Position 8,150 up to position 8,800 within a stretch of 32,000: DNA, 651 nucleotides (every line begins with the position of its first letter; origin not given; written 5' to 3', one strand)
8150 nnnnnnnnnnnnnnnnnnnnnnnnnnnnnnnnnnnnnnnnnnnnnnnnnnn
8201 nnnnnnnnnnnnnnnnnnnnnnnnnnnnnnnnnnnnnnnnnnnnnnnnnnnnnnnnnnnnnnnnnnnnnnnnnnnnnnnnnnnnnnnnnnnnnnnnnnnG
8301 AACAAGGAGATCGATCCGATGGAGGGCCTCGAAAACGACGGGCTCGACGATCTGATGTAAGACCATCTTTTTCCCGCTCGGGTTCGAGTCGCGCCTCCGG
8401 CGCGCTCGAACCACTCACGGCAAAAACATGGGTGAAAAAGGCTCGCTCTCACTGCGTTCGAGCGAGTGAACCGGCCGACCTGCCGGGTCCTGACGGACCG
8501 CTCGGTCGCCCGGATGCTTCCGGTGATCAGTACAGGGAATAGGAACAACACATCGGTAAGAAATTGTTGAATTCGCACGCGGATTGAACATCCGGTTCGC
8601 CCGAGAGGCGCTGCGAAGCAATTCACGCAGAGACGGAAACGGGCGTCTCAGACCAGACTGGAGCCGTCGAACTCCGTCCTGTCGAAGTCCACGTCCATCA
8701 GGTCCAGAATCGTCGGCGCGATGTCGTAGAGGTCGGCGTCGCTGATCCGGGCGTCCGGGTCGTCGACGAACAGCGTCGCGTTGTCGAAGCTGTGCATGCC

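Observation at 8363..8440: Family of 66-78 nt palindromic elements with T5 runs on both strands, sitting at gene 3' ends (three copies in 32 kb)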

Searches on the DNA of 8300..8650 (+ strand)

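Call 19: build_rna_model(alignment_id=A2, structure=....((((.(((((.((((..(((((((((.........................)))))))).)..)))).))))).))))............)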
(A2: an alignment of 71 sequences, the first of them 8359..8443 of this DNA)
Model R1 built from alignment A2 (71 sequences, 94 columns); structure: as given.
model positions 74; base pairs 22; branch points 0; effective number of sequences 2.33; information 0.763 bits per position. Calibrated on 0.2 Mb of random sequence (short: E-values are rough).
structure used (alignment columns):
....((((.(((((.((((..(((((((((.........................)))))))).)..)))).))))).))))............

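Call 20: search_with_rna_model(model_id=R1, source=window, filters=off, max_evalue=10, show_alignments=6)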
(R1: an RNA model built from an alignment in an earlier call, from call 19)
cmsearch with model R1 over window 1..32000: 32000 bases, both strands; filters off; matches with E-value up to 10: 18.
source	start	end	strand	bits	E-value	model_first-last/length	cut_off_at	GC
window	30904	30977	+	86.7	1.2e-20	1-74/74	no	0.62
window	30012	30084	+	83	1.1e-19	1-74/74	no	0.6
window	8359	8443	+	80.3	5.4e-19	1-74/74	no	0.58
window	30004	30076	-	31.8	3e-06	1-74/74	no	0.6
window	30896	30969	-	28.3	2.3e-05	1-74/74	no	0.61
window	8351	8435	-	19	0.0065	1-74/74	no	0.58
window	27808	27874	+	14.6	0.094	1-74/74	no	0.6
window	23735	23795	+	13.3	0.2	1-74/74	no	0.62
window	30977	31000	-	13.3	0.21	22-45/74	no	0.62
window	8467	8525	+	12.3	0.39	1-74/74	no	0.73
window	30978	31001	+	10.8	0.95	22-45/74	no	0.62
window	23640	23708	+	10.1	1.5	1-74/74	no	0.59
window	10584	10679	-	8.4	4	1-74/74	no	0.64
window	17258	17291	-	8.3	4.2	16-51/74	no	0.62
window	29007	29043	-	8.3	4.2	16-51/74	no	0.65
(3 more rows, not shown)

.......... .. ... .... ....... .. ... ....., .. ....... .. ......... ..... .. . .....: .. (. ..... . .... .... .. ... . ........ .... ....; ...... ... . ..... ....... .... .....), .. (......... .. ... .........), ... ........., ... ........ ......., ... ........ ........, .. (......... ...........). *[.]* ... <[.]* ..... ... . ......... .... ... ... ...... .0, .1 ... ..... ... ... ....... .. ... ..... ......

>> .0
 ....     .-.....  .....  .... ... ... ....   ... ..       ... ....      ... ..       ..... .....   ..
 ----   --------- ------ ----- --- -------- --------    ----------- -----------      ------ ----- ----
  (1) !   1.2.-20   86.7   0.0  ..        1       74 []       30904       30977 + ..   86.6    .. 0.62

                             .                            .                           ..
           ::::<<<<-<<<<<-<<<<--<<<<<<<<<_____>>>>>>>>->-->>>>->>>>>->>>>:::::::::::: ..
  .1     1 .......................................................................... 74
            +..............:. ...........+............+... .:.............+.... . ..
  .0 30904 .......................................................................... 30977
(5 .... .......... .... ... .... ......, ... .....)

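Call 21: search_with_rna_model(model_id=R1, sources=[L001, L002, L003, L004, L005, L006, L007, L008, L009, L010, L011, L012, L013, L014, L015, L016, L017, L018, L019, L020, L021, L022, L023, L024, L025, L026, L027, L028, L029, L030, L031, L032, L033, L034, L035, L036, L037, L038, L039, L040, L041, L042, L043, L044, L045, L046, L047, L048, L049, L050, L051, L052, L053, L054, L055, L056, L057, L058, L059, L060, L061, L062, L063, L064, L065, L066, L067, L068, L069, L070, L071, L072, L073, L074, L075, L076], max_evalue=0.001)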
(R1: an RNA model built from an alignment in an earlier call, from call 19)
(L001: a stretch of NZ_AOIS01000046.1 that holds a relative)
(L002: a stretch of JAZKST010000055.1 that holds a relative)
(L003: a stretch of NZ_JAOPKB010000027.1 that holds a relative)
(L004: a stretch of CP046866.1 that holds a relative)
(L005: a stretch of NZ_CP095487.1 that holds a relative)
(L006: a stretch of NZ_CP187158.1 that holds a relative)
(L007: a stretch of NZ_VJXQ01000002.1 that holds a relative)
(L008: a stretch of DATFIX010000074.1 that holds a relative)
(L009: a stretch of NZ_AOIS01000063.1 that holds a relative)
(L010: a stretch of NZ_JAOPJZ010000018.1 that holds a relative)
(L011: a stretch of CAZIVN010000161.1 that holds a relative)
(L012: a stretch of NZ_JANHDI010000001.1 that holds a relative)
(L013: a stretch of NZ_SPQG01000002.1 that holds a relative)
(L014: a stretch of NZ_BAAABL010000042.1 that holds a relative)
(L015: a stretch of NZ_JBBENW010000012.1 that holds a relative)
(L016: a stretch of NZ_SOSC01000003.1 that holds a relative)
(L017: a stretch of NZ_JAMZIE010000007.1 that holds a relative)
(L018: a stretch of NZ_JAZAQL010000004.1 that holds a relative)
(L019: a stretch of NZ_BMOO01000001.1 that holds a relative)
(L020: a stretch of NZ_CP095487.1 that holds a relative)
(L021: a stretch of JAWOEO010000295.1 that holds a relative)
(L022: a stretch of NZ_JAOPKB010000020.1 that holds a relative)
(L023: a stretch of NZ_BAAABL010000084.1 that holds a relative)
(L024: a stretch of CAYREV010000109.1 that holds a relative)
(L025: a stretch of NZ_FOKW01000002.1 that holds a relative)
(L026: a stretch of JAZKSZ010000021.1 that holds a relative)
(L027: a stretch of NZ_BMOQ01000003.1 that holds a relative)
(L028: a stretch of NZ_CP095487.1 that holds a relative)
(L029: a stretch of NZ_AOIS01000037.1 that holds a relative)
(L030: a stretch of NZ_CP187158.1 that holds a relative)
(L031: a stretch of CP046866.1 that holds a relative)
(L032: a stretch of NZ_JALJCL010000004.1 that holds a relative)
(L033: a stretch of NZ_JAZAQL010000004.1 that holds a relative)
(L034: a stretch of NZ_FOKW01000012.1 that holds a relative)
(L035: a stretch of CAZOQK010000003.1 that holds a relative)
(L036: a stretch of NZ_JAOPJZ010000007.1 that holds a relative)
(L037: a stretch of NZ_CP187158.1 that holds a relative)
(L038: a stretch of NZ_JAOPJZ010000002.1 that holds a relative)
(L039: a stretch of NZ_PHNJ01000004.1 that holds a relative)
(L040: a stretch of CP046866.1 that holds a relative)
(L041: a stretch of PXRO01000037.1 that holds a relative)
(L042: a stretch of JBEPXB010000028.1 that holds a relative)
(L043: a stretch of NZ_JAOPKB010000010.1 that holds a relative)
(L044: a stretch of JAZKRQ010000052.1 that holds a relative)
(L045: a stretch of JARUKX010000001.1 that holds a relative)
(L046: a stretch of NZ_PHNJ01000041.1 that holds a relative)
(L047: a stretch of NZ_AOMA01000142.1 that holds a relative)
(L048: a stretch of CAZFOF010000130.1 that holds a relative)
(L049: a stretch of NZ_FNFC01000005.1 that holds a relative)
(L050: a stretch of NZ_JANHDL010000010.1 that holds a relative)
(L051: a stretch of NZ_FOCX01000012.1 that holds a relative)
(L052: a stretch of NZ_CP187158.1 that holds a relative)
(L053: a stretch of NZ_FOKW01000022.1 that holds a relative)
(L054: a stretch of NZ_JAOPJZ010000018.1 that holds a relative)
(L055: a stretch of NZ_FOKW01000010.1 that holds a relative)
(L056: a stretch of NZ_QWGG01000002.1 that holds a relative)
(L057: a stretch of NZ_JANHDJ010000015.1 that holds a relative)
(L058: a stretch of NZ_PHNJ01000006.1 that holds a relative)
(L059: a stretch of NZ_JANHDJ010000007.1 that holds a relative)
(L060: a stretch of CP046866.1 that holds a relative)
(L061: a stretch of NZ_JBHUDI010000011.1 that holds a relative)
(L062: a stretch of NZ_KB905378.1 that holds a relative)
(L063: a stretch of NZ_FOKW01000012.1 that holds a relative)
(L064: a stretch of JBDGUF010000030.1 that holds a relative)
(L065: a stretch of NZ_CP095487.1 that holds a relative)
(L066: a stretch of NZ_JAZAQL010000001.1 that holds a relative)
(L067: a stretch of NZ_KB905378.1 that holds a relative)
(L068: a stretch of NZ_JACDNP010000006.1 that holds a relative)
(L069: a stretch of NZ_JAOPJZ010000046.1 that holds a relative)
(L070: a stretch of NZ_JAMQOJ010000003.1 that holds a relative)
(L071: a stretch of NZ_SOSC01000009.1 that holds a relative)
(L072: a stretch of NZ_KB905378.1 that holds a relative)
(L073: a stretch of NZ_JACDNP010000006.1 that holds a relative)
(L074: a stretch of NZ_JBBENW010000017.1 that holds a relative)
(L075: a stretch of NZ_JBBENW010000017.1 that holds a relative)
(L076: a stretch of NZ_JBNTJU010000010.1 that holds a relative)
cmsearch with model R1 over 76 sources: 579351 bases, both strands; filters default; matches with E-value up to 0.001: 142.
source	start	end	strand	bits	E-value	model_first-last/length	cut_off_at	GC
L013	7325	7398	-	94.7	1.6e-21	1-74/74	no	0.55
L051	2651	2724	-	94.3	2e-21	1-74/74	no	0.62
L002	6093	6166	-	94.2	2.2e-21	1-74/74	no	0.61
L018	14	87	-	94.2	2.3e-21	1-74/74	no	0.61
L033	3423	3496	-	94.2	2.3e-21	1-74/74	no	0.61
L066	5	78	-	94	2.5e-21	1-74/74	no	0.62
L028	2938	3011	-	93.6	3.2e-21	1-74/74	no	0.64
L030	2746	2819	+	93.3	3.8e-21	1-74/74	no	0.61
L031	7784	7857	+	93.1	4.3e-21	1-74/74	no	0.64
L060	126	199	+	93.1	4.3e-21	1-74/74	no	0.64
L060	297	370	+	93.1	4.3e-21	1-74/74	no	0.64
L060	468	541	+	93.1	4.3e-21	1-74/74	no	0.64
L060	639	712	+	93.1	4.3e-21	1-74/74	no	0.64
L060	810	883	+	93.1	4.3e-21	1-74/74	no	0.64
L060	981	1054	+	93.1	4.3e-21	1-74/74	no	0.64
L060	1152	1225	+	93.1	4.3e-21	1-74/74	no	0.64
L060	1323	1396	+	93.1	4.3e-21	1-74/74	no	0.64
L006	4980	5053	-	92.3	7e-21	1-74/74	no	0.65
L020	642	715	-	91.5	1.1e-20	1-74/74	no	0.61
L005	5905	5978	+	91.1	1.5e-20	1-74/74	no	0.59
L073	4382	4455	-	90.8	1.7e-20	1-74/74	no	0.58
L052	2964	3037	+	90.6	1.9e-20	1-74/74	no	0.64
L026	1965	2036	-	90.1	2.7e-20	1-74/74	no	0.61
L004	7582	7655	-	90.1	2.7e-20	1-74/74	no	0.61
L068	3954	4027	+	89.9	2.9e-20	1-74/74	no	0.54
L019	3925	3996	-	89.9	3e-20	1-74/74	no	0.6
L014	4373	4444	+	89.6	3.5e-20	1-74/74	no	0.57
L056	2744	2816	-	89.5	3.8e-20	1-74/74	no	0.66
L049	1357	1427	+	89.4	3.9e-20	1-74/74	no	0.61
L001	1300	1371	-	89.3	4.3e-20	1-74/74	no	0.58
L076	122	193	+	89.2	4.5e-20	1-74/74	no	0.58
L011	6029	6104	+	88.9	5.4e-20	1-74/74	no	0.59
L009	4655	4726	+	88.7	6e-20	1-74/74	no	0.58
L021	484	554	-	88.2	8.4e-20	1-74/74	no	0.59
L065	7005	7078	+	88.2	8.5e-20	1-74/74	no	0.62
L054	1392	1463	+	88.1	8.9e-20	1-74/74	no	0.56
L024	3154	3229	-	88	9.5e-20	1-74/74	no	0.59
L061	4735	4806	+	87.8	1e-19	1-74/74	no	0.56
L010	4263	4334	-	87.8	1.1e-19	1-74/74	no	0.54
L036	360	431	-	87.8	1.1e-19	1-74/74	no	0.54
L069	5828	5899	-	87.7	1.1e-19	1-74/74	no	0.56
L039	1017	1088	+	87.6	1.2e-19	1-74/74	no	0.58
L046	1465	1536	+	87.6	1.2e-19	1-74/74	no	0.58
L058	4400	4471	-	87.6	1.2e-19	1-74/74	no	0.58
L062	1934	2007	+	86.9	1.8e-19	1-74/74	no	0.57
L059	5269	5339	-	86.2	2.7e-19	1-74/74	no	0.59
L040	383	456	+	86.1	2.9e-19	1-74/74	no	0.58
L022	7383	7453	+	86.1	3e-19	1-74/74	no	0.55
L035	6357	6430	-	85.5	4.4e-19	1-74/74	no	0.61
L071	151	224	+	84.8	6.4e-19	1-74/74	no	0.58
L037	377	452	-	84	1.1e-18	1-74/74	no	0.61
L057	7813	7882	+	83.9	1.1e-18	1-74/74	no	0.59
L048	3391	3476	+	83.3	1.6e-18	1-74/74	no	0.59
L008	7240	7309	+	83.3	1.6e-18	1-74/74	no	0.54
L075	7813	7897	+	83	1.9e-18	1-74/74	no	0.62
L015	4237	4321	-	83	1.9e-18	1-74/74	no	0.64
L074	587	671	+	82.9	2.1e-18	1-74/74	no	0.62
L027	5992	6063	+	82.8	2.2e-18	1-74/74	no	0.58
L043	2101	2171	+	82.5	2.6e-18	1-74/74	no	0.55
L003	7126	7196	-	82.4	2.8e-18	1-74/74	no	0.56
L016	741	812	+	81.8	3.9e-18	1-74/74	no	0.6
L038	5677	5748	+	81.7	4.2e-18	1-74/74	no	0.53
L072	3106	3190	-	80.3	9.8e-18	1-74/74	no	0.58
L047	7494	7564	+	79.9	1.2e-17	1-74/74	no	0.58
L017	6497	6568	-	79.8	1.3e-17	1-74/74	no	0.57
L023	2553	2626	-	79.3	1.8e-17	1-74/74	no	0.58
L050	6545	6618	-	79.2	1.9e-17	1-74/74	no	0.58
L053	590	660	-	78.9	2.3e-17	1-74/74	no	0.56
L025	5794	5864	+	78.5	3e-17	1-74/74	no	0.58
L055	7238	7308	+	78.5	3e-17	1-74/74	no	0.58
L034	2518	2588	+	78.4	3.2e-17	1-74/74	no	0.59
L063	4308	4378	-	78.4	3.2e-17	1-74/74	no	0.59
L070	2538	2608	-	77.5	5.3e-17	1-74/74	no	0.58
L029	5120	5190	-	76.8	8e-17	1-74/74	no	0.54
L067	6816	6889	-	76.1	1.2e-16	1-74/74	no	0.66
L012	7692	7761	-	75.7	1.6e-16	1-74/74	no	0.56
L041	1771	1854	-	73.3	6.9e-16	1-74/74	no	0.58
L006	4794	4861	-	72.1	1.4e-15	1-74/74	no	0.63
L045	2419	2495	+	71.8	1.7e-15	1-74/74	no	0.56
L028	2021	2093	+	69.9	5.4e-15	1-74/74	no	0.6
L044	6533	6604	-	69.5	6.8e-15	1-74/74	no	0.56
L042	3312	3381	-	69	9e-15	1-74/74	no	0.54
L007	4631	4700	+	68.9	9.7e-15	1-74/74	no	0.57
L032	7753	7826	-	68.7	1.1e-14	1-74/74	no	0.68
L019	3681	3754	+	68.5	1.2e-14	1-74/74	no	0.61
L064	78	149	-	67.5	2.3e-14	1-74/74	no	0.61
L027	6231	6304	-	65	1e-13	1-74/74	no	0.59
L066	5307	5379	-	62.2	5.7e-13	1-74/74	no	0.6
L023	1939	2011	+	61.9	6.6e-13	1-74/74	no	0.6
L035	922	1008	-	60.7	1.4e-12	1-74/74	no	0.63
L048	3816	3894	-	56.4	1.8e-11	1-74/74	no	0.63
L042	1743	1834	+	54.1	7.3e-11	1-74/74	no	0.62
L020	4958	5021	+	48.3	2.4e-09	1-74/74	no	0.66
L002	5317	5402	-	48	3e-09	1-74/74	no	0.55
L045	2265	2337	+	47.5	4e-09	1-74/74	no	0.56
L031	7955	8000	+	45.9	1.1e-08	1-46/74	3'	0.65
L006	4594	4668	-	45.1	1.7e-08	1-74/74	no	0.59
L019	3673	3746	-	42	1.1e-07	1-74/74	no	0.62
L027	6239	6308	+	39.9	3.9e-07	1-74/74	no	0.6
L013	1239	1313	-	39.3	5.6e-07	1-74/74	no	0.53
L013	7333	7406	+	36.9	2.4e-06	1-74/74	no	0.54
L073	4077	4146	+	36.4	3.3e-06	1-74/74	no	0.53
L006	4988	5061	+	35.4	6e-06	1-74/74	no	0.64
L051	2659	2732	+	34.5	1e-05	1-74/74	no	0.65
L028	2946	3019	+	34.1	1.3e-05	1-74/74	no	0.65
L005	5897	5970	-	34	1.4e-05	1-74/74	no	0.61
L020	650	723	+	33.9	1.5e-05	1-74/74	no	0.62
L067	6824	6897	+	33.5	1.9e-05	1-74/74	no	0.59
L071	143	216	-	33.4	2e-05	1-74/74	no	0.55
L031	7776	7849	-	32.8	2.9e-05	1-74/74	no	0.65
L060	118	191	-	32.8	2.9e-05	1-74/74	no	0.65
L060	289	362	-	32.8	2.9e-05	1-74/74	no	0.65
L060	460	533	-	32.8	2.9e-05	1-74/74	no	0.65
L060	631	704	-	32.8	2.9e-05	1-74/74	no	0.65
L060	802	875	-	32.8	2.9e-05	1-74/74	no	0.65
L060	973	1046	-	32.8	2.9e-05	1-74/74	no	0.65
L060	1144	1217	-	32.8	2.9e-05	1-74/74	no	0.65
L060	1315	1388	-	32.8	2.9e-05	1-74/74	no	0.65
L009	4647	4718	-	31.6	5.8e-05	1-74/74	no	0.57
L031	3240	3319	+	31.5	6.3e-05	1-74/74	no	0.62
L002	6101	6174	+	31.4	6.7e-05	1-74/74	no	0.62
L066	13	86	+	31.3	7.3e-05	1-74/74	no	0.59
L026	1973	2044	+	31.2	7.4e-05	1-74/74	no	0.58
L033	3431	3504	+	31.1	8e-05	1-74/74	no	0.59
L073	4390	4463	+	31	8.4e-05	1-74/74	no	0.59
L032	7761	7834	+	30.4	0.00012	1-74/74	no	0.62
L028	2013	2085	-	30.1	0.00015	1-74/74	no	0.59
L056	2752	2824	+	30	0.00016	1-74/74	no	0.67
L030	2743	2811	-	29.9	0.00016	1-74/74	no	0.62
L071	813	889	-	29.6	0.0002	1-74/74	no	0.53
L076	114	185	-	29.4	0.00022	1-74/74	no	0.6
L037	385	460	+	29.4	0.00022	1-74/74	no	0.62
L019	3933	4004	+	29.3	0.00024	1-74/74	no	0.58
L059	5277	5347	+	29.1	0.00026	1-74/74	no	0.61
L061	4970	5036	-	29.1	0.00026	1-74/74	no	0.54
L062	1926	1999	-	28.8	0.00033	1-74/74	no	0.58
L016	3897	3924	+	28.2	0.00046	20-47/74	no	0.68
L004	7590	7663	+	27.8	0.00059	1-74/74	no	0.59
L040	373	448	-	27.7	0.00063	1-74/74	no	0.59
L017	6505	6576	+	27.7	0.00064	1-74/74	no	0.58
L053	598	668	+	27.6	0.00068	1-74/74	no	0.56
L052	2961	3029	-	27.4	0.00074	1-74/74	no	0.65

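Call 26: search_rna_families(source=window, start=8300, end=8650, threshold=evalue, max_evalue=10)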
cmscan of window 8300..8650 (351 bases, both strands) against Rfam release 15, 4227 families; matches with E-value up to 10: 2.
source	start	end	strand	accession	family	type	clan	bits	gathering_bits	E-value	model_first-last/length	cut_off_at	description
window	8411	8525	+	RF02158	NPPA-AS1_3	Gene; lncRNA;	-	12.4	55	2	1-108/108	no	NPPA antisense RNA 1 conserved region 3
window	8402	8494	+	RF01397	isrO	Gene; sRNA;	-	12.4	42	2.6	1-201/201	no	isrO Hfq binding RNA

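Call 52: search_dna_similar(query=window:8355-8530:+, collection=plasmids, mode=distant, max_evalue=0.001, max_rows=30)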
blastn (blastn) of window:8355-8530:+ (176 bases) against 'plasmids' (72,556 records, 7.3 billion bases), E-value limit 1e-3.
Records with a match: 2; places in all: 3; records where one place covers at least 80% of the query: 0.
Best place of each record, by identity: 60-80% 2.
By first word of the organism name: Halomicrobium 1; Halarchaeum 1.
By predicted mobility (MOB-suite, as given by PLSDB): non-mobilizable 2.
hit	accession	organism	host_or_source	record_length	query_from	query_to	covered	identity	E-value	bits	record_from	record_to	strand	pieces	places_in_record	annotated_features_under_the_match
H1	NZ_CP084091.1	Halomicrobium urmianum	cell culture,salt lake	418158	6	92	49%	78.2%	1e-9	70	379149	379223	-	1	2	none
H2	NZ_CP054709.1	Halarchaeum sp. CBA1220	solar salt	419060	6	88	47%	79.5%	7e-12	77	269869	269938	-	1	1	none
